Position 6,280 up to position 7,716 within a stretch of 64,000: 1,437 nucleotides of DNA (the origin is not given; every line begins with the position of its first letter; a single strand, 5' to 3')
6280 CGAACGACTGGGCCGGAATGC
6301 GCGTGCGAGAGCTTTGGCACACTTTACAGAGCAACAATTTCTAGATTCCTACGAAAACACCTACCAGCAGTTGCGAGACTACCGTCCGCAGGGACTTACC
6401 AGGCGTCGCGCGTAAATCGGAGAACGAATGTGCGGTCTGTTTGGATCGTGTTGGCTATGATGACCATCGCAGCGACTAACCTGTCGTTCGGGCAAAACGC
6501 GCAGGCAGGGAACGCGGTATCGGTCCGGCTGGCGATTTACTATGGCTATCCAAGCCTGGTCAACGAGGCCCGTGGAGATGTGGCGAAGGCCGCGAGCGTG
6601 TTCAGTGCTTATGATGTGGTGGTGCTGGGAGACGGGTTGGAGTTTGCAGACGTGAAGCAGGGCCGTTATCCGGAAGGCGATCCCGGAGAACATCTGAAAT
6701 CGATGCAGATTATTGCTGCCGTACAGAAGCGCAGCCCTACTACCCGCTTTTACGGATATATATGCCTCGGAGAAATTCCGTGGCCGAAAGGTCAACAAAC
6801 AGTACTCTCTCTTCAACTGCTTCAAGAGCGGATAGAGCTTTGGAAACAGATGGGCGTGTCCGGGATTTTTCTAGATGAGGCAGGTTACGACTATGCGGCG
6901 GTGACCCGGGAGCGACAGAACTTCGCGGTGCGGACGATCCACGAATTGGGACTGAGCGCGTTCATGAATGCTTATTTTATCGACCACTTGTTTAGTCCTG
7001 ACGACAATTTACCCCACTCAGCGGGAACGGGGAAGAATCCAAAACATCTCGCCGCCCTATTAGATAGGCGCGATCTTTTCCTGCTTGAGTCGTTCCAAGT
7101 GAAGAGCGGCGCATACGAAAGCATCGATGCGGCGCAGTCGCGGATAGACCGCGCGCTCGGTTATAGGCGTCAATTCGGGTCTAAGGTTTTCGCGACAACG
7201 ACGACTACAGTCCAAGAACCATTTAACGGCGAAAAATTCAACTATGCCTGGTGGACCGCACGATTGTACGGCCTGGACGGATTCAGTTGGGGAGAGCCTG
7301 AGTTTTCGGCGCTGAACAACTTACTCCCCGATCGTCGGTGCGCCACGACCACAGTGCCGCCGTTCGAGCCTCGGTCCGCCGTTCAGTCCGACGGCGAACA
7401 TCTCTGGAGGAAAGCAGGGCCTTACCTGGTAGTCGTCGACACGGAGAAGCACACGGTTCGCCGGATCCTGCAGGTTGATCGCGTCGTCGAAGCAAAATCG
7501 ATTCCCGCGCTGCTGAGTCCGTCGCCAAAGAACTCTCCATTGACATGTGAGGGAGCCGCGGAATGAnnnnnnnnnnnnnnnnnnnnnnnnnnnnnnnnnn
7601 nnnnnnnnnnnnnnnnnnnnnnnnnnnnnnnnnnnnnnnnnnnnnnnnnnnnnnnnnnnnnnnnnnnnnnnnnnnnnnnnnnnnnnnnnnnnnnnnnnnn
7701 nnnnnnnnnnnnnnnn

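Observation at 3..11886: Pel/GAG-like cationic exopolysaccharide operon with a non-canonical export module (adaptor + ExeA ATPase instead of PelBCDE)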

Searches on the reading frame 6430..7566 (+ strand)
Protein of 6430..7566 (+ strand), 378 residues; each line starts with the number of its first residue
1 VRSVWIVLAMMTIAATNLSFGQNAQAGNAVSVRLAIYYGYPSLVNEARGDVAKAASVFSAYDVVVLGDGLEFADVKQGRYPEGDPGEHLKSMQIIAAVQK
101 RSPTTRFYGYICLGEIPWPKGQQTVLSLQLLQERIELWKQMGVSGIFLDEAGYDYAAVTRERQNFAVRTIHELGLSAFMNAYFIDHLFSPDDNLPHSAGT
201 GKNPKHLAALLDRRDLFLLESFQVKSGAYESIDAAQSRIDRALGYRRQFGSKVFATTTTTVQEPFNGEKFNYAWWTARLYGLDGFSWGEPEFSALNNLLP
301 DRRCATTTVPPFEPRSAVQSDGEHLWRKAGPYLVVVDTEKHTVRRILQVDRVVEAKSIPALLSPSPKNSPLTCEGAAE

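Call 3: search_protein_families(library=pfam, proteins=[window:6430-7566:+], max_evalue=0.01)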
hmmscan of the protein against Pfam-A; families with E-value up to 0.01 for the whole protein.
window:6430-7566:+ (378 aa): 0 families

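Call 4: search_protein_families(library=ncbifam, proteins=[window:6430-7566:+], max_evalue=0.01)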
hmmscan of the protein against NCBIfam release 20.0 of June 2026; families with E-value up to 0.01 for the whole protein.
window:6430-7566:+ (378 aa): 0 families

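Call 6: search_protein_families(library=pfam, proteins=[window:6430-7566:+], max_evalue=10)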
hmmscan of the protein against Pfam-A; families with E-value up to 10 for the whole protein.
window:6430-7566:+ (378 aa): 0 families

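Call 7: search_solved_structures(query=window:6430-7566:+, max_evalue=10, show_alignments=2)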
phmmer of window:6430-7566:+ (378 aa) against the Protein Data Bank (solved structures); distinct sequences matched with E-value up to 10: 0.

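Call 16: find_homologous_proteins(query=window:6430-7566:+, max_evalue=0.001)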
Query window:6430-7566:+ (378 aa): 454 proteins with E <= 0.001 among 5972 candidates; the best 120 are listed.
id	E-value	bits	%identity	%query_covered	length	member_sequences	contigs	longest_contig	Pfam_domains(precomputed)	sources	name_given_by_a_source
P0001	1.1e-248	842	100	98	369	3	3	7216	-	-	-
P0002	1.0e-172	592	69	99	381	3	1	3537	-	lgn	-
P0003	8.5e-171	586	69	98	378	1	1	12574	-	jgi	jgi:hypothetical protein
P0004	2.3e-170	584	70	98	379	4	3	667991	-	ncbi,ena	-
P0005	6.8e-169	579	69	99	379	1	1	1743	-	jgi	jgi:hypothetical protein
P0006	2.4e-166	571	68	98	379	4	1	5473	-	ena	-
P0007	2.6e-166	571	68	98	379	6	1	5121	-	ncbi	ncbi:MAG: hypothetical protein WBQ89_12660 [Candidatus Acidiferrum sp.]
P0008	5.2e-165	567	67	99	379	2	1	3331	-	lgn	-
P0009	1.1e-164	566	68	97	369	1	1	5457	-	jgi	jgi:hypothetical protein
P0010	4.8e-161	554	66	98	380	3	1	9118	-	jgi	-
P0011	1.3e-160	552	66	98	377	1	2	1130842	-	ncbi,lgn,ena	-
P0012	3.8e-158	544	64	100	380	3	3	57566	-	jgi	jgi:hypothetical protein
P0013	2.2e-156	538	64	100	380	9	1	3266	-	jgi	jgi:hypothetical protein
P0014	1.5e-154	532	64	99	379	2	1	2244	-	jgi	jgi:hypothetical protein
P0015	8.8e-154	530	63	99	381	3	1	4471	-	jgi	jgi:hypothetical protein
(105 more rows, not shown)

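Call 25: predict_structure(alignment_id=A1)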
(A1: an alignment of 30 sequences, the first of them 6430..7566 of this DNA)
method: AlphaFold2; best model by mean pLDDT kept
length: 378 residues; sequences in the alignment: 30
mean_pLDDT: 85.7   pTM: 0.85
mean pLDDT of the five models: 85.7, 84.7, 82.9, 78.5, 75.8
residues with pLDDT >= 90: 213; 70-90: 114; 50-70: 31; < 50: 20
segments of 3 or more residues with pLDDT < 50: 10-23
pLDDT, mean of each block of 10 residues (from residue 1): 52 41 50 89 94 96 94 93 96 98 96 85 86 98 97 91 98 98 91 89 95 94 88 90 93 88 80 91 82 72 71 83 89 91 83 80 82 67
secondary structure, 60 per line:
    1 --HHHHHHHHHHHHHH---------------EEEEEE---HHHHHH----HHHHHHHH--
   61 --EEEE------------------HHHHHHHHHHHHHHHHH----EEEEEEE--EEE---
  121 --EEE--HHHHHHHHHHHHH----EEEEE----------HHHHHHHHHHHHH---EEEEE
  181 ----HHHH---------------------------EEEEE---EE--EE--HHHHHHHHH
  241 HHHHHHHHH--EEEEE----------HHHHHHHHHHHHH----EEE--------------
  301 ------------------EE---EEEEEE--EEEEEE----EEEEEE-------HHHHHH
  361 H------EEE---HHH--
elements in order: H3-16 E32-37 H41-46 H51-58 E63-66 H85-101 E106-112 E115-117 E123-125 H128-140 E145-149 H160-172 E176-180 H185-188 E216-220 H232-249 E252-256 H267-279 E284-286 E324-329 E332-337 E342-347 H355-361 E368-370

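Call 29: fold_search(model_id=the predicted structure, library=pdb)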
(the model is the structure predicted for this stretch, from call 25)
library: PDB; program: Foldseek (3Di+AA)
matches with E <= 10: 1793; with E <= 0.001: 363
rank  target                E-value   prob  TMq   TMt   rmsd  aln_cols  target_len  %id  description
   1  9joo_A                1.5e-09  1.00  0.48  0.50   7.6       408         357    9  COMPLEX STRUCTURE OF ENDO-1,3-FUCANASE (FUN168E) WITH FUCOTETRAOSES (released 2024-11-27)
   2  9jp2_A                4.3e-09  1.00  0.50  0.52   6.5       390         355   12  COMPLEX STRUCTURE OF ENDO-1,3-FUCANASE WITH FUCOTETRAOSE (released 2024-11-27)
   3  9f9v_B                1.1e-08  1.00  0.54  0.56   6.3       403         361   11  Crystal structure of 892_05174 from Planctomycetota strain 892 (released 2025-01-08)
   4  8rg3_B                1.2e-08  1.00  0.45  0.47   8.1       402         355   11  Crystal structure of PbFucA from Planctomycetes bacterium K23_9 in P 1 21 1 (released 2025-01-01)
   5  9jp3_A                1.4e-08  1.00  0.51  0.53   6.7       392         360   11  COMPLEX STRUCTURE OF ENDO-1,3-FUCANASE MUTANT D171A WITH FUCOTETRAOSE (released 2024-11-27)
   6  9jos                  1.8e-08  1.00  0.51  0.53   6.5       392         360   11  STRUCTURE OF ENDO-1,3-FUCANASE FROM GH168 FAMILY (released 2024-11-27)
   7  8ya7_A                2.5e-08  1.00  0.46  0.47   7.8       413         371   11  endo-1,3-fucanase Fun168A,complex with fucotetraose (released 2024-02-28)
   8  8rg5_B                3.3e-08  1.00  0.47  0.50   7.3       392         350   11  Crystal structure of PbFucA from Planctomycetes bacterium K23_9 in P 4 21 2 (released 2025-01-01)
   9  8rg3_A                5.3e-08  1.00  0.46  0.48   7.5       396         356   12  Crystal structure of PbFucA from Planctomycetes bacterium K23_9 in P 1 21 1 (released 2025-01-01)
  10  8ya6                  5.6e-08  1.00  0.51  0.52   6.8       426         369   11  endo-1,3-fucanase Fun168A (released 2024-02-28)
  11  9f9v_A                6.4e-08  1.00  0.53  0.55   6.3       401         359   11  Crystal structure of 892_05174 from Planctomycetota strain 892 (released 2025-01-08)
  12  9nhf_A                1.3e-07  1.00  0.46  0.48   7.8       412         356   11  The structure of a family 168 glycoside hydrolase from the marine bacterium Muricauda eckloniae. (released 2025-06-11)
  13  9jom                  1.6e-07  1.00  0.49  0.52   7.3       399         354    8  STRUCTURE OF ENDO-1,3-FUCANASE FUN168E FROM GH168 FAMILY (released 2024-11-27)
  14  9jog_A                1.9e-07  1.00  0.49  0.49   7.1       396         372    8  COMPLEX STRUCTURE OF ENDO-1,3-FUCANASE (FUN168D) WITH FUCOTETRAOSE FROM HOLOTHURIA TUBULOSA (released 2024-11-27)
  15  9jof_A                2.8e-07  1.00  0.49  0.49   7.6       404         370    9  COMPLEX STRUCTURE OF ENDO-1,3-FUCANASE (FUN168D) FROM GH168 FAMILY WITH FUCOTRIOSE (released 2024-11-27)
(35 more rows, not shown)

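Call 30: search_solved_structures(query=A1, max_evalue=10, show_alignments=3)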
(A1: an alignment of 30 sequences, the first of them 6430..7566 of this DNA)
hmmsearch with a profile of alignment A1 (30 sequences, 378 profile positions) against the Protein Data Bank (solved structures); distinct sequences matched with E-value up to 10: 1.
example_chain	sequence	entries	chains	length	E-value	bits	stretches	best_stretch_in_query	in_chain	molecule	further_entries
1pls_A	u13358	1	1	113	0.083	14.8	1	52-83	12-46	PLECKSTRIN HOMOLOGY DOMAIN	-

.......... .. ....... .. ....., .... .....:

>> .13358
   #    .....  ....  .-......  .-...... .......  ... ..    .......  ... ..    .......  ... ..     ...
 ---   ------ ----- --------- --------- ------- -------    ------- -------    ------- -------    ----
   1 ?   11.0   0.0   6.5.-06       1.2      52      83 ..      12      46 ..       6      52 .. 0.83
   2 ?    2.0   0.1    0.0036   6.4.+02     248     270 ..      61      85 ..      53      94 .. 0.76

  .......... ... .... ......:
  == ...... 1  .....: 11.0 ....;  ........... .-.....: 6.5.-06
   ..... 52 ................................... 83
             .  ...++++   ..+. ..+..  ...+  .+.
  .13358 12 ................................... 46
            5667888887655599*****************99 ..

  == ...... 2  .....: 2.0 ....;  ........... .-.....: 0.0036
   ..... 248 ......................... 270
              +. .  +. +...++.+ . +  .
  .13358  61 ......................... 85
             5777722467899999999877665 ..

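Call 34: find_related_loci(query=A1, collection=genome_contigs, flank=10000)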
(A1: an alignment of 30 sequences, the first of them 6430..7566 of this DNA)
Query A1 (378 aa) in genome_contigs; peptide patterns used: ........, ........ (x = any residue, [..] = any of these).
241 stretches matched a pattern; 61 encode a relative of the query (tblastn E <= 1e-3); 60 distinct loci.
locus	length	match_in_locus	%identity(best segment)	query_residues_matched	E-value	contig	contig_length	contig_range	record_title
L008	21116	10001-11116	70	6-376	9e-172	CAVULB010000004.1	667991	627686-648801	MAG: Candidatus Acidoferrales bacterium isolate MFD01716.bin.1.127 genome assembly, contig: contig_38992, whole genome s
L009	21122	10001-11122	68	6-378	5e-169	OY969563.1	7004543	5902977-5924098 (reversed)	MAG: Candidatus Acidoferrales bacterium isolate MFD05580.bin.1.43 genome assembly, chromosome: 1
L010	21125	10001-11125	69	6-378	5e-168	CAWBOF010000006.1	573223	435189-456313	MAG: Candidatus Acidoferrales bacterium isolate MFD01248.bin.2.23 genome assembly, contig: contig_14098, whole genome sh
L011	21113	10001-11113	68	7-376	6e-161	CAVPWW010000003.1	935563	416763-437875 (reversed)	MAG: Candidatus Acidoferrales bacterium isolate MFD01716.bin.1.195 genome assembly, contig: contig_19216, whole genome s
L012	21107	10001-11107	64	11-378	2e-158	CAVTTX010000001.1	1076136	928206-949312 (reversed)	MAG: Candidatus Acidoferrales bacterium isolate MFD09567.bin.2.23 genome assembly, contig: contig_25173, whole genome sh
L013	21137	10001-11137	61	1-377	5e-146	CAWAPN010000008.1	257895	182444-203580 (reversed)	MAG: Candidatus Acidoferrales bacterium isolate MFD04463.bin.1.172 genome assembly, contig: contig_46085, whole genome s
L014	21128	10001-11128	62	4-377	1e-144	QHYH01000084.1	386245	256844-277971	MAG: Acidobacteria bacterium isolate gp2 AA93 14_0903_09_30cm_scaffold_5_curated, whole genome shotgun sequence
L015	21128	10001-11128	61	4-377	2e-144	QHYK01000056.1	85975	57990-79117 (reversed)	MAG: Acidobacteria bacterium isolate gp2 AA90 14_0927_12_20cm_scaffold_102_curated, whole genome shotgun sequence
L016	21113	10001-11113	59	10-378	9e-143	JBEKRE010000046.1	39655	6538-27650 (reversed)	MAG: Candidatus Sulfotelmatobacter sp. isolate SPRUCE 503 SPRUCE_503_46, whole genome shotgun sequence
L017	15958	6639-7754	59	9-378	3e-142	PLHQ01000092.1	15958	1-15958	MAG: Acidobacteriaceae bacterium isolate bog_206 73.20110800_S1M.72_contig_9545, whole genome shotgun sequence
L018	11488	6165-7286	61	8-377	3e-142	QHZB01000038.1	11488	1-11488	MAG: Acidobacteria bacterium isolate gp2 AA102 14_0903_13_20cm_scaffold_9801_curated, whole genome shotgun sequence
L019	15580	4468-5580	62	8-377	5e-141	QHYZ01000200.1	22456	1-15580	MAG: Acidobacteria bacterium isolate gp2 AA104 14_0929_09_30cm_scaffold_3019_curated, whole genome shotgun sequence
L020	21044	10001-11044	61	33-378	1e-138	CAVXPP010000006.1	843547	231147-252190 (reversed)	MAG: uncultured Acidobacteriota bacterium isolate MFD05502.bin.1.167 genome assembly, contig: contig_5276, whole genome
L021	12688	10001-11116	60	8-377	5e-137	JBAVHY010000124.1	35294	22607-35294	MAG: Candidatus Acidiferrum sp. isolate MFD02551_ilm_asm_bin5 k127_210081, whole genome shotgun sequence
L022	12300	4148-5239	59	11-375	1e-136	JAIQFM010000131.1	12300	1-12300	MAG: Terriglobia bacterium isolate SRVP_22 SR-VP_26_10_2019_C_20cm_scaffold_8224, whole genome shotgun sequence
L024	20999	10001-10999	61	10-344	1e-129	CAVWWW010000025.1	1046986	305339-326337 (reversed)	MAG: uncultured Acidobacteriaceae bacterium isolate MFD03399.bin.1.134 genome assembly, contig: contig_9106, whole genom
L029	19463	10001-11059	51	10-373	2e-115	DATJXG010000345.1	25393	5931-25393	MAG TPA_asm: Terriglobales bacterium isolate SMAG_U15120 k141_945950, whole genome shotgun sequence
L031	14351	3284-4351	47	8-373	2e-103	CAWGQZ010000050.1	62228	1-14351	MAG: uncultured Acidobacteriaceae bacterium isolate MFD07841.bin.2.19 genome assembly, contig: contig_19540, whole genom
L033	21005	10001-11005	43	1-341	3e-78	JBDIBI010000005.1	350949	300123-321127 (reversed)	MAG: Blastocatellia bacterium isolate AS-MICRO-OLR.206 NODE_40_length_350949_cov_34.552179, whole genome shotgun sequenc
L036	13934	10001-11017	42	1-342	5e-74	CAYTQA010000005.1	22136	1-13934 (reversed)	MAG TPA_asm: uncultured Terriglobales bacterium isolate SRP272529_co1_23 genome assembly, contig: NODE_3811_length_22136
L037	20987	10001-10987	41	7-341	2e-73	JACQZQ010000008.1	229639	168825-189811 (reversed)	MAG: Acidobacteria bacterium isolate NC_groundwater_1571_Pr3_B-0.1um_34_27 SR-2_scaffold_141_215414, whole genome shotgu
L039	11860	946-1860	46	33-344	7e-73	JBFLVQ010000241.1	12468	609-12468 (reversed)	MAG: Acidobacteriota bacterium isolate MAG010 MAG010_241, whole genome shotgun sequence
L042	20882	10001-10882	47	6-303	2e-69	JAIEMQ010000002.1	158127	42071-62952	MAG: Cyanobacteriota bacterium isolate co.spades.CONCOCT.2.5kb_103 c_000000000042, whole genome shotgun sequence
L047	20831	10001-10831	42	6-300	1e-57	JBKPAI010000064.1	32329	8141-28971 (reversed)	MAG: Acidobacteriota bacterium isolate GB_HAYS_MAG_00009 GB_HAYS_000000684937, whole genome shotgun sequence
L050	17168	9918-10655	41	33-298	1e-50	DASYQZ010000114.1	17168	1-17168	MAG TPA_asm: Vicinamibacterales bacterium isolate SMAG_U4498 k141_90293, whole genome shotgun sequence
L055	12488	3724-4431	36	34-310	4e-39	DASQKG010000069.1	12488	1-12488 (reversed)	MAG TPA_asm: Pyrinomonadaceae bacterium isolate SMAG_U11906 k141_434429, whole genome shotgun sequence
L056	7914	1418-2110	34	33-294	4e-37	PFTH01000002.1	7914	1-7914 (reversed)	MAG: Candidatus Roizmanbacteria bacterium CG_4_9_14_0_8_um_filter_34_12 CG_4_9_14_0.8_um_filter_scaffold_3618_c, whole g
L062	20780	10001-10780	31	20-302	3e-27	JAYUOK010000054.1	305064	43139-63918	MAG: Bdellovibrio sp. isolate GL102_UP_metabinner_1 GL102_UP_metabinner_1_53, whole genome shotgun sequence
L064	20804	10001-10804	28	33-307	5e-25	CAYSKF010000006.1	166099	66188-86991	MAG TPA_asm: uncultured Bdellovibrio sp. isolate SRP220891_co1_346 genome assembly, contig: NODE_91_length_166099_cov_16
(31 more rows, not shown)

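Call 42: search_protein_families(library=pfam, proteins=[L033:648-2408:+, L033:2555-3520:+, L033:3617-4714:-, L033:5379-6179:-, L033:6291-8072:+, L033:11479-13215:+, L033:13751-15340:-, L037:6868-8004:+, L037:11072-12094:-, L037:4830-5768:+], max_evalue=0.001)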
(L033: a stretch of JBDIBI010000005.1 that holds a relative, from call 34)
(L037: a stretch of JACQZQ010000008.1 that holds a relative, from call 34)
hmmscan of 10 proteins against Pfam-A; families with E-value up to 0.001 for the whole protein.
L033:648-2408:+ (586 aa): 2 families
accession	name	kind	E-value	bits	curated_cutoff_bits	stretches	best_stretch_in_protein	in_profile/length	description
PF25183.1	OMP_b-brl_4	-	2.3e-57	195.5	30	3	199-495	432-736/838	Outer membrane beta barrel domain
PF00593.30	TonB_dep_Rec_b-barrel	-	1e-07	32.7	27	1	157-239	160-249/436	TonB dependent receptor-like, beta-barrel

L033:2555-3520:+ (321 aa): 2 families
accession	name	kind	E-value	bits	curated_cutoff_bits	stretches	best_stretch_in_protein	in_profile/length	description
PF03544.19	TonB_C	-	9.8e-20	71.2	24.6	1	247-321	3-79/79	Gram-negative bacterial TonB protein C-terminal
PF06519.16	TolA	-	0.00074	20.1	25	0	263-298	40-76/96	TolA C-terminal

L033:3617-4714:- (365 aa): 4 families
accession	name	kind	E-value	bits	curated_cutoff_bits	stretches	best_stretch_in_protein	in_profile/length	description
PF15902.12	Sortilin-Vps10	-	3.5e-14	52.9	33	3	155-285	3-121/446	Sortilin, neurotensin receptor 3,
PF14870.12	PSII_BNR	-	8e-12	45.5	27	0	103-175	35-105/303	Photosynthesis system II assembly factor YCF48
PF02012.26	BNR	-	3.8e-09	35.6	27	0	266-274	3-11/12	BNR/Asp-box repeat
PF13088.12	BNR_2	-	4.6e-05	23.4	31.4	0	210-329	85-199/277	BNR repeat-like domain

L033:5379-6179:- (266 aa): 2 families
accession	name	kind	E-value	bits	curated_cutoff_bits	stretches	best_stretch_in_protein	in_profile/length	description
PF00378.25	ECH_1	-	4e-52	177.5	27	1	8-264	2-250/251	Enoyl-CoA hydratase/isomerase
PF16113.10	ECH_2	-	1.3e-20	74.6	27.2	1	13-194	2-178/335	Enoyl-CoA hydratase/isomerase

L033:6291-8072:+ (593 aa): 2 families
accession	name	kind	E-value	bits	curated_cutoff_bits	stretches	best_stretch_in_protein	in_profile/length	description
PF01433.26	Peptidase_M1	-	4.3e-29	102.1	27.7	1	296-490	6-218/218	Peptidase family M1 domain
PF17900.6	Peptidase_M1_N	-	4.4e-17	63.2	25.8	1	78-252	3-186/186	Peptidase M1 N-terminal domain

L033:11479-13215:+ (578 aa): 7 families
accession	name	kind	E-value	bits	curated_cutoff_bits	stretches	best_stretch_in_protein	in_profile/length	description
PF00069.31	Pkinase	-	4.7e-50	170.9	31.7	1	263-525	1-254/263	Protein kinase domain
PF07714.23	PK_Tyr_Ser-Thr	-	1.8e-31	109.9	23.1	1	264-523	2-250/258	Protein tyrosine and serine/threonine kinase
PF03109.22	ABC1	-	1.3e-08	34.7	22.9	1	339-427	143-227/244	ABC1 atypical kinase-like domain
PF17667.7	Pkinase_fungal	-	6.3e-06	25.6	24.1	1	362-435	284-357/387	Fungal protein kinase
PF06293.20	Kdo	-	1.6e-05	24.9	21.3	1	340-412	93-167/207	Lipopolysaccharide kinase (Kdo/WaaP) family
PF01636.29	APH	-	0.00017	21.9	23.2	0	361-412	148-195/239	Phosphotransferase enzyme family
PF07238.19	PilZ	-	0.00063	20.5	22.5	0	134-192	2-55/102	PilZ domain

L033:13751-15340:- (529 aa): 0 families

L037:6868-8004:+ (378 aa): 6 families
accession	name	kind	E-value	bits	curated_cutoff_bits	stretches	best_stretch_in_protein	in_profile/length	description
PF00069.31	Pkinase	-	1.1e-47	163.1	31.7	1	103-362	1-256/263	Protein kinase domain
PF07714.23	PK_Tyr_Ser-Thr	-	1.2e-26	94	23.1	1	108-359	6-250/258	Protein tyrosine and serine/threonine kinase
PF01636.29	APH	-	3e-06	27.6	23.2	0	218-253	165-197/239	Phosphotransferase enzyme family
PF03109.22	ABC1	-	9.1e-06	25.4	22.9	1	177-263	143-224/244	ABC1 atypical kinase-like domain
PF06293.20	Kdo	-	0.00014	21.8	21.3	1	199-267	115-183/207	Lipopolysaccharide kinase (Kdo/WaaP) family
PF17667.7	Pkinase_fungal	-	0.00025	20.3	24.1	1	218-293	303-375/387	Fungal protein kinase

L037:11072-12094:- (340 aa): 1 family
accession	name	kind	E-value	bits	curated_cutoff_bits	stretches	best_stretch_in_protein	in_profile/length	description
PF00111.32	Fer2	-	0.00087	19.6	21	0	247-302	30-73/77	2Fe-2S iron-sulfur cluster binding domain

L037:4830-5768:+ (312 aa): 1 family
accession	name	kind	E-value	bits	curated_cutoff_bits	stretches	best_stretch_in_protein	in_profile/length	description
PF07238.19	PilZ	-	1.6e-10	41.7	22.5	1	9-108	1-88/102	PilZ domain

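Call 67: search_protein_families(library=pfam, alignment_id=A6, max_evalue=0.01)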
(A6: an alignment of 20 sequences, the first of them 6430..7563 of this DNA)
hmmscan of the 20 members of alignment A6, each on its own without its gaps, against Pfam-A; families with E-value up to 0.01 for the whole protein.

A. member 1, window:6430-7563:+ (378 aa): 0 families

B. families by the number of members that match (of 20 scanned): 14 families
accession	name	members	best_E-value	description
PF12138.14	Spherulin4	15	3.3e-08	Spherulation-specific family 4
PF13385.13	Laminin_G_3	2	7.4e-22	Concanavalin A-like lectin/glucanases superfamily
PF02210.31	Laminin_G_2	2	0.0055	Laminin G domain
PF17963.7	Big_9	1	2.1e-57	Bacterial Ig domain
PF17892.7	Cadherin_5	1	8.6e-45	Cadherin-like domain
PF17803.7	Cadherin_4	1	1.7e-26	Bacterial cadherin-like domain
PF02494.22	HYR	1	1.2e-15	HYR domain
PF01551.29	Peptidase_M23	1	6.4e-15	Peptidase family M23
PF18962.6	Por_Secre_tail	1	9.2e-09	Secretion system C-terminal sorting domain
PF24619.1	Ig_SibA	1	9.1e-08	SibA-like, immunoglobulin-like domain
PF16184.11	Cadherin_3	1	1.3e-05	Cadherin-like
PF13620.12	CarboxypepD_reg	1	0.00069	Carboxypeptidase regulatory-like domain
PF04945.19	YHS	1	0.0056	YHS domain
PF02973.23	Sialidase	1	0.0063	Sialidase, N-terminal domain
